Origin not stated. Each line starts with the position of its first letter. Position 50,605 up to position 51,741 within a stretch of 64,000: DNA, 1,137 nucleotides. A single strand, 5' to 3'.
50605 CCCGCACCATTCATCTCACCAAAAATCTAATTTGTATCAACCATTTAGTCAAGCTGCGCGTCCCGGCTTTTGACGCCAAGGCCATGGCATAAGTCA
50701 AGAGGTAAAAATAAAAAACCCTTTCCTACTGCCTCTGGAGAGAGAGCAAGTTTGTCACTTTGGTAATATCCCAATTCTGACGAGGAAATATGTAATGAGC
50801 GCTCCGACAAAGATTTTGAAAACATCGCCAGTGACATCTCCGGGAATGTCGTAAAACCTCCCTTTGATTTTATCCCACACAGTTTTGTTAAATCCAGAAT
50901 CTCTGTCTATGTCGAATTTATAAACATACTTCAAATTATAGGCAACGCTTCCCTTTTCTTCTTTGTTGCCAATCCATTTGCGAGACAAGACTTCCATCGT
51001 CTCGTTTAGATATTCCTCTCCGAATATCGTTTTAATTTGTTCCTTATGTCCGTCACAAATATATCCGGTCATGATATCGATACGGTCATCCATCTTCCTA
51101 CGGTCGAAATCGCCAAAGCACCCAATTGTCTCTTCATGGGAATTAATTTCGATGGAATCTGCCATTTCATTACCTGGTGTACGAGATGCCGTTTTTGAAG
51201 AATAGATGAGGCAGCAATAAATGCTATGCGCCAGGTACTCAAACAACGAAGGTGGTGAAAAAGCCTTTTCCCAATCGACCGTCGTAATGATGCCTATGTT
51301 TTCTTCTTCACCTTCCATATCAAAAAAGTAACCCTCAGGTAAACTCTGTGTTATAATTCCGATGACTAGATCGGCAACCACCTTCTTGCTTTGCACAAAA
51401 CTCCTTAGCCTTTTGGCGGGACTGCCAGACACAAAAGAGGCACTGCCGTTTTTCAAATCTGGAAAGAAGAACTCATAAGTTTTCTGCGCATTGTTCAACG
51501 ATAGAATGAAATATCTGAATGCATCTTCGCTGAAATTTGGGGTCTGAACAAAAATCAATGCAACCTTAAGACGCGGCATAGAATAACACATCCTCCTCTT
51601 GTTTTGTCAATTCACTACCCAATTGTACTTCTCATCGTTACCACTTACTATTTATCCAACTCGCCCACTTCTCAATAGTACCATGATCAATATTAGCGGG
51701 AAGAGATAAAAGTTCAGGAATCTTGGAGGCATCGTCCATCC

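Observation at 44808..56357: An ~11.5-kb island of uncharacterised, membrane-centred genes between a WYL regulator and mazG: candidate undescribed conflict or defence locus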

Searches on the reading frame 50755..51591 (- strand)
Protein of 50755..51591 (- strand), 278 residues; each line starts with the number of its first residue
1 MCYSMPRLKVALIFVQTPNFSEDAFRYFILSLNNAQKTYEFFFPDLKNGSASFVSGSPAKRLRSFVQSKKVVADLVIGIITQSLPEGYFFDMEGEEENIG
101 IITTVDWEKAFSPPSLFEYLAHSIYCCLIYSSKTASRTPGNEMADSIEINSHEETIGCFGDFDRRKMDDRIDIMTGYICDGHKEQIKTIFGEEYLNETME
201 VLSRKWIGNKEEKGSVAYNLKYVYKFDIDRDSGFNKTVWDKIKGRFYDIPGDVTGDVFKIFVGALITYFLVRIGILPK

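Call 4: search_protein_families(library=pfam, max_evalue=0.01, proteins=[window:50755-51591:-])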
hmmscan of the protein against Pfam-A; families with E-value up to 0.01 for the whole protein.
window:50755-51591:- (278 aa): 0 families

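Call 6: search_protein_families(library=padloc, max_evalue=0.01, proteins=[window:50755-51591:-])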
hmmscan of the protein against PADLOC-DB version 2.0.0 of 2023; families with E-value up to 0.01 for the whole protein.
window:50755-51591:- (278 aa): 0 families

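Call 8: search_protein_families(library=ncbifam, max_evalue=0.01, proteins=[window:50755-51591:-])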
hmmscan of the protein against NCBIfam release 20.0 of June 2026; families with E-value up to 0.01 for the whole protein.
window:50755-51591:- (278 aa): 0 families

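Call 11: find_homologous_proteins(query=window:50755-51591:-)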
Query window:50755-51591:- (278 aa): 159 proteins with E <= 0.001 among 648 candidates; the best 120 are listed.
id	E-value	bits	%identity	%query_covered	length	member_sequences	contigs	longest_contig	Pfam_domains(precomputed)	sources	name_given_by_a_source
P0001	3.7e-183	625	100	99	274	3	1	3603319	-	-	-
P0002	2.8e-90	321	55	99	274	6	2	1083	-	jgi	-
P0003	1.2e-89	319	55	99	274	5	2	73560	-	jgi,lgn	jgi:hypothetical protein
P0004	1.4e-89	318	54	99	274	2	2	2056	-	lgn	-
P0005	7.7e-89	316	53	99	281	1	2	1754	-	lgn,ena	-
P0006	3.9e-87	310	53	97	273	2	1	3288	-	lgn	-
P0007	2.3e-86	308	52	98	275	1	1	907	-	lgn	-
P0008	2.9e-86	307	52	98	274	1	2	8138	-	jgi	jgi:hypothetical protein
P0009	3.4e-86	307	53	99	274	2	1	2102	-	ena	-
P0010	4.8e-85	303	52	97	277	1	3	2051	-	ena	-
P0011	8.2e-85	303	51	99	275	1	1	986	-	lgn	-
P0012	1.2e-84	302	53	98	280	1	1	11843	-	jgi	jgi:hypothetical protein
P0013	1.3e-84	302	52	99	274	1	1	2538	-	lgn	-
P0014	2.9e-83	298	49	98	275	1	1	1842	-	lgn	-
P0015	3.2e-83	297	49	99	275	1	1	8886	-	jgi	jgi:hypothetical protein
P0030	7.4e-80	286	48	98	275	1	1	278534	-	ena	-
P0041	7.2e-77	277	47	99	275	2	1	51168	-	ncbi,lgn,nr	ncbi:MAG: hypothetical protein HOO86_08675 [Bacteroidales bacterium]|nr:hypothetical protein [Bacter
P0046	3.0e-76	275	49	94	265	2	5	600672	-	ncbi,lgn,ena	-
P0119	2.7e-46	176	39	94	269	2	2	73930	-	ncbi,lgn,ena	-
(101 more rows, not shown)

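Call 12: find_encoding_contigs(protein=P0046, flank=10000, max_places=3)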
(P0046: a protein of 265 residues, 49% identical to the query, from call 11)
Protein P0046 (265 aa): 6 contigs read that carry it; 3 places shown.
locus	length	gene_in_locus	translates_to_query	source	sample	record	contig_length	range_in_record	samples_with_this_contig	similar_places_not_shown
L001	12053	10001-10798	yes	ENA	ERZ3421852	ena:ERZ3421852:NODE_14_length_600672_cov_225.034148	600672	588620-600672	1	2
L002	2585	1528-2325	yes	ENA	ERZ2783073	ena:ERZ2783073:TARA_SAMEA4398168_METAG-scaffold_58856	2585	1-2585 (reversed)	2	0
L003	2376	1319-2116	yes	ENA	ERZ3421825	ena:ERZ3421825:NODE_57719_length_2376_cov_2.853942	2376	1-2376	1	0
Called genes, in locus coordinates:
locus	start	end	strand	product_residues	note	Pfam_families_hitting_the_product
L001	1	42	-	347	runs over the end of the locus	PF09423:PhoD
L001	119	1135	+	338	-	PF01368:DHH, PF02272:DHHA1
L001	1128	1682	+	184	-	PF00254:FKBP_C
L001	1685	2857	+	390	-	PF00160:Pro_isomerase, PF00254:FKBP_C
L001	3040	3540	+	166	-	PF13767:DUF4168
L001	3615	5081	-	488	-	PF01546:Peptidase_M20, PF07687:M20_dimer (weak)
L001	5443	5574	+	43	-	-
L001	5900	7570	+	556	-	PF13175:AAA_15, PF13304:AAA_21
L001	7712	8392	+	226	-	-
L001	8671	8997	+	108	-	-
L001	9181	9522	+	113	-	PF05973:Gp49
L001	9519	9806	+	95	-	PF13744:HTH_37 (weak), PF13560:HTH_31, PF12844:HTH_19 (weak), PF01381:HTH_3, PF13443:HTH_26 (faint)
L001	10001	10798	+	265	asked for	-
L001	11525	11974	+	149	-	-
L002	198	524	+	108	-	-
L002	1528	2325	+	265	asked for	-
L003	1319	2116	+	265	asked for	-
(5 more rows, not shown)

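Call 13: find_encoding_contigs(protein=P0030, flank=10000, max_places=3)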
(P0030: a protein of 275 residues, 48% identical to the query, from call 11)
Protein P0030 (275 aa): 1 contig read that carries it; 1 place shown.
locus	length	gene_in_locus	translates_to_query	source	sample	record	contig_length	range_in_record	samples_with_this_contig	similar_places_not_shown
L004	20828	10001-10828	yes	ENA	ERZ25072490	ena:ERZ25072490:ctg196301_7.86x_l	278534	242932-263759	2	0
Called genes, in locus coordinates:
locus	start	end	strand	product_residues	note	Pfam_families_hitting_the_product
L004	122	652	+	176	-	-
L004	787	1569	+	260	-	PF11185:DUF2971 (faint)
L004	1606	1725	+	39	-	-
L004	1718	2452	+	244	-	-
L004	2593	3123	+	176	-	-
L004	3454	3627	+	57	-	-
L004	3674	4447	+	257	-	PF13340:DUF4096, PF01609:DDE_Tnp_1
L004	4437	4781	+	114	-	PF13239:2TM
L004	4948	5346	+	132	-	-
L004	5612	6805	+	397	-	PF14319:Zn_Tnp_IS91, PF04986:Y2_Tnp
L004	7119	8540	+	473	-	PF18962:Por_Secre_tail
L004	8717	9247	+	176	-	-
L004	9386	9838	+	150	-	PF14588:YjgF_endoribonc, PF01042:Ribonuc_L-PSP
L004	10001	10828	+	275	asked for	-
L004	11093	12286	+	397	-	PF14319:Zn_Tnp_IS91, PF04986:Y2_Tnp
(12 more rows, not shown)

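Call 14: find_encoding_contigs(protein=P0119, flank=10000, max_places=3)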
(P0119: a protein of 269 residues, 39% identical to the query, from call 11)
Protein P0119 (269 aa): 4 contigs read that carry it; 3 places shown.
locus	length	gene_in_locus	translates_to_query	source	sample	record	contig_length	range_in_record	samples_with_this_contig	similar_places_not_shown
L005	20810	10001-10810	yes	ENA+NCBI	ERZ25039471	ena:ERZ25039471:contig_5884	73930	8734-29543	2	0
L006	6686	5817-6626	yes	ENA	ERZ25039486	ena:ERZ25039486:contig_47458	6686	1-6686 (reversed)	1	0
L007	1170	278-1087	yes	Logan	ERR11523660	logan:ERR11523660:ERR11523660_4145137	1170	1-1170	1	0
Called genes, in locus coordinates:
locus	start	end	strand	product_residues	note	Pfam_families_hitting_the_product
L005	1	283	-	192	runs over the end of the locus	PF20464:MmeI_N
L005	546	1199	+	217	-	PF00881:Nitroreductase, PF14512:TM1586_NiRdase (weak)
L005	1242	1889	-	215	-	PF13483:Lactamase_B_3, PF12706:Lactamase_B_2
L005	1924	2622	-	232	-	-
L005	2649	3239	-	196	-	PF20362:DUF6657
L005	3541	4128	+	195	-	PF00149:Metallophos (weak), PF12850:Metallophos_2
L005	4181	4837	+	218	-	PF09335:VTT_dom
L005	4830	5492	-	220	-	PF02660:G3P_acyltransf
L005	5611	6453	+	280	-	PF02645:DegV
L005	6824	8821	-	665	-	PF01926:MMR_HSR1, PF02421:FeoB_N, PF17910:FeoB_Cyto, PF07670:Gate, PF07664:FeoB_C, PF07670:Gate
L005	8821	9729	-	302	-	PF01325:Fe_dep_repress, PF02742:Fe_dep_repr_C, PF04023:FeoA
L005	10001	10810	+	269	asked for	-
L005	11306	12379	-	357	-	PF01548:DEDD_Tnp_IS110, PF02371:Transposase_20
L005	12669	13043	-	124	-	-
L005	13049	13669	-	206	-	PF13274:SocA_Panacea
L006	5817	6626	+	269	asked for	-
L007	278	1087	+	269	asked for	-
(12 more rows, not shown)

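Call 15: find_encoding_contigs(protein=P0001, flank=10000, max_places=3)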
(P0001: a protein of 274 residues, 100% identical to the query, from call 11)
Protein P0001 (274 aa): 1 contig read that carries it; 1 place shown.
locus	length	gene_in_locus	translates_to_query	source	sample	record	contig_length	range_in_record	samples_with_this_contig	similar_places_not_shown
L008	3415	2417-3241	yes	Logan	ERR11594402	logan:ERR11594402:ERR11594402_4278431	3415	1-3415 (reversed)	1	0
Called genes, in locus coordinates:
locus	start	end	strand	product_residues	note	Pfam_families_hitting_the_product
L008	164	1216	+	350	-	-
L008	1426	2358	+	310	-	PF01734:Patatin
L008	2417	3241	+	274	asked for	-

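Call 16: find_encoding_contigs(protein=P0003, flank=10000, max_places=3)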
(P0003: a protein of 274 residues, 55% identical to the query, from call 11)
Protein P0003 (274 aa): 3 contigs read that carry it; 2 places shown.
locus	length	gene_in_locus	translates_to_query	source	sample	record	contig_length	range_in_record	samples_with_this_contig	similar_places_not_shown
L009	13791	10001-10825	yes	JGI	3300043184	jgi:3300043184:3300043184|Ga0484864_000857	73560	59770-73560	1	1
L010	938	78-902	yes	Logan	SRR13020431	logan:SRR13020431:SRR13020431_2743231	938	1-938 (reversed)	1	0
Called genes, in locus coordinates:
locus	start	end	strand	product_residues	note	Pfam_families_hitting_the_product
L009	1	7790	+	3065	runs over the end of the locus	PF18962:Por_Secre_tail (faint)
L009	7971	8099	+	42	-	-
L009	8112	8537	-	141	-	-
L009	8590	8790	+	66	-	-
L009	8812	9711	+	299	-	PF13620:CarboxypepD_reg (weak), PF08308:PEGA (weak)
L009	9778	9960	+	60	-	-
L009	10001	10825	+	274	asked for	-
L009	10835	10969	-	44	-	-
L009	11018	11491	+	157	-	PF08922:DUF1905, PF13376:OmdA (weak)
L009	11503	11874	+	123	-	PF00903:Glyoxalase (weak)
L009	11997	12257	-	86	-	-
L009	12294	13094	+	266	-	PF00106:adh_short, PF13561:adh_short_C2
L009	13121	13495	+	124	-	-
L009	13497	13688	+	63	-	-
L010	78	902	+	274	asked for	-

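Call 17: find_encoding_contigs(protein=P0041, flank=10000, max_places=3)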
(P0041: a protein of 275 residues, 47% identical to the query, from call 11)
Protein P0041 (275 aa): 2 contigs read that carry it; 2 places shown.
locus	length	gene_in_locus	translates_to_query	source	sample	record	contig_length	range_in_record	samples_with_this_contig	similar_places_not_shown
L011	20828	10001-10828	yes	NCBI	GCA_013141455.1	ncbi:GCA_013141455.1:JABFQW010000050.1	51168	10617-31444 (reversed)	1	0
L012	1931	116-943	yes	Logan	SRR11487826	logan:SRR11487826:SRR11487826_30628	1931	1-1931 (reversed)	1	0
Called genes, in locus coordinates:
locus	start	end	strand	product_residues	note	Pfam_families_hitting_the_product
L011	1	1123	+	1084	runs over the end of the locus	PF26549:Tricorn_N, PF26550:Tricorn_2nd (weak), PF26549:Tricorn_N, PF26550:Tricorn_2nd, PF07676:PD40, PF14684:Tricorn_C1, PF14685:PDZ_Tricorn, PF03572:Peptidase_S41, +2 more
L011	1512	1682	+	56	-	-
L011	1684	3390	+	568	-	-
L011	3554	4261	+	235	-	PF04536:TPM_phosphatase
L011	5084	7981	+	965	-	-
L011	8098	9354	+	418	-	-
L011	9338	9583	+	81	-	-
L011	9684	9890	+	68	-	-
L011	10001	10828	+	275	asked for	-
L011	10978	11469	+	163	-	-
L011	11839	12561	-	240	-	PF19775:DUF6261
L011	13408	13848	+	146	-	-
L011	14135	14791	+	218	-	-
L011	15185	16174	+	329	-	-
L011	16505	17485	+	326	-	PF17761:DUF1016_N, PF06250:YhcG_C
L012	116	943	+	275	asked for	-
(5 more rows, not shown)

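Call 29: predict_structure(alignment_id=A1)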
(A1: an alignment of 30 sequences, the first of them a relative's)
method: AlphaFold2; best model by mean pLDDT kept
length: 274 residues; sequences in the alignment: 30
mean_pLDDT: 81.0   pTM: 0.79
mean pLDDT of the five models: 81.0, 80.7, 79.4, 79.0, 78.9
residues with pLDDT >= 90: 104; 70-90: 98; 50-70: 71; < 50: 1
segments of 3 or more residues with pLDDT < 50: none
pLDDT, mean of each block of 10 residues (from residue 1): 91 90 96 94 64 84 92 91 76 83 67 90 85 57 60 59 70 84 89 91 93 95 82 67 59 86 94 77
secondary structure, 60 per line:
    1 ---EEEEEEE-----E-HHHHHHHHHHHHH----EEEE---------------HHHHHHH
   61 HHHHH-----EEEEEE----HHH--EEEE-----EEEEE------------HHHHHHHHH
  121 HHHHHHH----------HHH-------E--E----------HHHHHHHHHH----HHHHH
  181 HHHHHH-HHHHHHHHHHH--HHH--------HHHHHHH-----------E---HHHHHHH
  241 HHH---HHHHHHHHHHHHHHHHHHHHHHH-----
elements in order: E4-10 H18-30 E35-38 H54-65 E71-76 E86-89 E95-99 H112-127 H162-171 H176-186 H188-198 H212-218 H234-243 H247-269

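Call 32: fold_search(model_id=the predicted structure, library=pdb)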
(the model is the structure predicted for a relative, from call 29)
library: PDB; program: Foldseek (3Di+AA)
matches with E <= 10: 1060; with E <= 0.001: 1
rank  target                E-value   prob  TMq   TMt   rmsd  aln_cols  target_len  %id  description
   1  9clp_A                5.3e-04  0.99  0.31  0.21  12.2       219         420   13  Structure of ecarin from the venom of Kenyan saw-scaled viper in complex with the Fab of neutralizing antibody H11 (released 2024-09-11)
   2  5y2z_E                1.3e-03  0.99  0.31  0.20   7.1       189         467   10  Crystal structure of human LGI1 EPTP-ADAM22 complex (released 2018-05-02)
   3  5y2z_G                1.5e-03  0.99  0.31  0.20   7.2       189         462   10  Crystal structure of human LGI1 EPTP-ADAM22 complex (released 2018-05-02)
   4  8hpy_A                1.6e-03  0.99  0.32  0.20   6.7       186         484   12  Crystal structure of human LGI1-ADAM22 complex (released 2023-12-13)
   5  2fv5_A                1.6e-03  0.98  0.35  0.37   9.2       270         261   10  Crystal structure of TACE in complex with IK682 (released 2006-07-04)
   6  2fv5_B                1.7e-03  0.99  0.37  0.39   9.0       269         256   10  Crystal structure of TACE in complex with IK682 (released 2006-07-04)
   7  5y2z_A                2.1e-03  1.00  0.33  0.20   6.9       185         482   10  Crystal structure of human LGI1 EPTP-ADAM22 complex (released 2018-05-02)
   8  3l0v_A                2.1e-03  0.99  0.36  0.39   9.2       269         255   10  Crystal structure of catalytic domain of TACE with the first hydantoin inhibitor occupying the S1' pocket (released 2010-03-02)
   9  1dth_A                2.2e-03  0.99  0.38  0.49   8.1       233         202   10  METALLOPROTEASE (released 1997-02-12)
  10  3o64_B                2.5e-03  0.98  0.35  0.38   9.4       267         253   10  Crystal structure of catalytic domain of TACE with 2-(2-Aminothiazol-4-yl)pyrrolidine-Based Tartrate Diamides (released 2011-04-20)
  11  1zxc_B                2.5e-03  0.97  0.36  0.38   8.9       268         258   10  Crystal structure of catalytic domain of TNF-alpha converting enzyme (TACE) with inhibitor (released 2005-09-27)
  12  1wni                  2.5e-03  0.97  0.32  0.42   9.7       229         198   11  Crystal Structure of H2-Proteinase (released 2004-08-17)
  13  3kmc_A                2.5e-03  0.97  0.34  0.36   9.7       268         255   10  Crystal structure of catalytic domain of TACE with tartrate-based inhibitor (released 2009-12-22)
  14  5y2z_C                2.7e-03  0.99  0.33  0.21   6.9       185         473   10  Crystal structure of human LGI1 EPTP-ADAM22 complex (released 2018-05-02)
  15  2fv9_A                2.7e-03  0.99  0.31  0.33   7.4       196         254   10  Crystal structure of TACE in complex with JMV 390-1 (released 2006-03-14)
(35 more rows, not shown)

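Call 51: search_protein_families(library=phrogs, max_evalue=0.001, proteins=[window:50755-51591:-])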
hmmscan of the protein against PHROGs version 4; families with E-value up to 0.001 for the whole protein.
window:50755-51591:- (278 aa): 0 families

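Call 53: find_related_loci(query=A1, collection=viral_contigs, flank=8000)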
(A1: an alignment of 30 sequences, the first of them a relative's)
Query A1 (274 aa) in viral_contigs; peptide patterns used: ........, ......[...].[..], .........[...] (x = any residue, [..] = any of these).
36 stretches matched a pattern, but none encodes a relative of the query by tblastn (E <= 1e-3).

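Call 57: search_solved_structures(query=A1, max_evalue=1)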
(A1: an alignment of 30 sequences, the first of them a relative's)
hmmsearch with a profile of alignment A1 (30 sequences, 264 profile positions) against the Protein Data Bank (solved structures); distinct sequences matched with E-value up to 1: 0.

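Call 91: search_dna_similar(query=window:50755-51579:-, collection=plasmids, mode=protein, max_rows=12)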
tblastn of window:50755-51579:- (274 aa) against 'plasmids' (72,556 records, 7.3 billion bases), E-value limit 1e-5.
No match.

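Call 104: fold_search(model_id=the predicted structure, library=viral)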
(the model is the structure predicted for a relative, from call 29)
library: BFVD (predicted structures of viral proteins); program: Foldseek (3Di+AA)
matches with E <= 10: 435; with E <= 0.001: 0
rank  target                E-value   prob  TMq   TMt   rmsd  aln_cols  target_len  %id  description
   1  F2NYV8                8.2e-03  0.82  0.30  0.35   9.2       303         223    9  Complete DpAV4 genome [Diadromus pulchellus ascovirus 4a]
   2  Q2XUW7                2.9e-02  0.72  0.36  0.25  12.6       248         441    9  (no name in the UniProt tables at hand)
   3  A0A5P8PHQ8            3.2e-02  0.38  0.16  0.16   7.5        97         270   12  Endolysin [Bacillus phage 000TH010]
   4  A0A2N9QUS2            7.3e-02  0.33  0.16  0.19   5.6        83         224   20  (no name in the UniProt tables at hand)
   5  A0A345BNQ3            1.2e-01  0.20  0.15  0.20   7.3        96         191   22  (no name in the UniProt tables at hand)
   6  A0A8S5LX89            1.5e-01  0.13  0.19  0.29  13.9       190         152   14  SprT-like domain-containing protein Spartan/DNA Complex repair, protease, DNA BINDING [Myoviridae sp. ctZgq1]
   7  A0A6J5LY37            1.5e-01  0.08  0.18  0.19  14.2       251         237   13  Uncharacterized protein [uncultured Caudovirales phage]
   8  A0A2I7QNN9            1.6e-01  0.44  0.16  0.22   7.0        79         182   22  (no name in the UniProt tables at hand)
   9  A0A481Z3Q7            1.7e-01  0.11  0.14  0.18   8.3       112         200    9  N-formylglutamate amidohydrolase [Pithovirus LCPAC103]
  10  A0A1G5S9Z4            2.0e-01  0.14  0.15  0.18   7.5       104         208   20  (no name in the UniProt tables at hand)
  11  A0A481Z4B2            2.1e-01  0.23  0.18  0.18   6.0        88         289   11  Uncharacterized protein [Pithovirus LCPAC104]
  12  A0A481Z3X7            2.1e-01  0.21  0.18  0.26   6.4        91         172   12  Uncharacterized protein [Pithovirus LCPAC104]
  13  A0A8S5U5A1            2.4e-01  0.06  0.18  0.19  13.6       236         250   14  Cell wall hydrolase autolysin [Siphoviridae sp. ctCS019]
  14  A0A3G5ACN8            2.4e-01  0.06  0.17  0.14  17.1       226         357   12  Alpha/beta hydrolase [Satyrvirus sp.]
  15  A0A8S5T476            2.5e-01  0.05  0.16  0.14  27.4       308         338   12  Integrase [Siphoviridae sp. ctfbh2]
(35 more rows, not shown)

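Call 119: search_protein_families(library=pfam, max_evalue=1, proteins=[window:50755-51579:-])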
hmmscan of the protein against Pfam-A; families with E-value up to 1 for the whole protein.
window:50755-51579:- (274 aa): 0 families
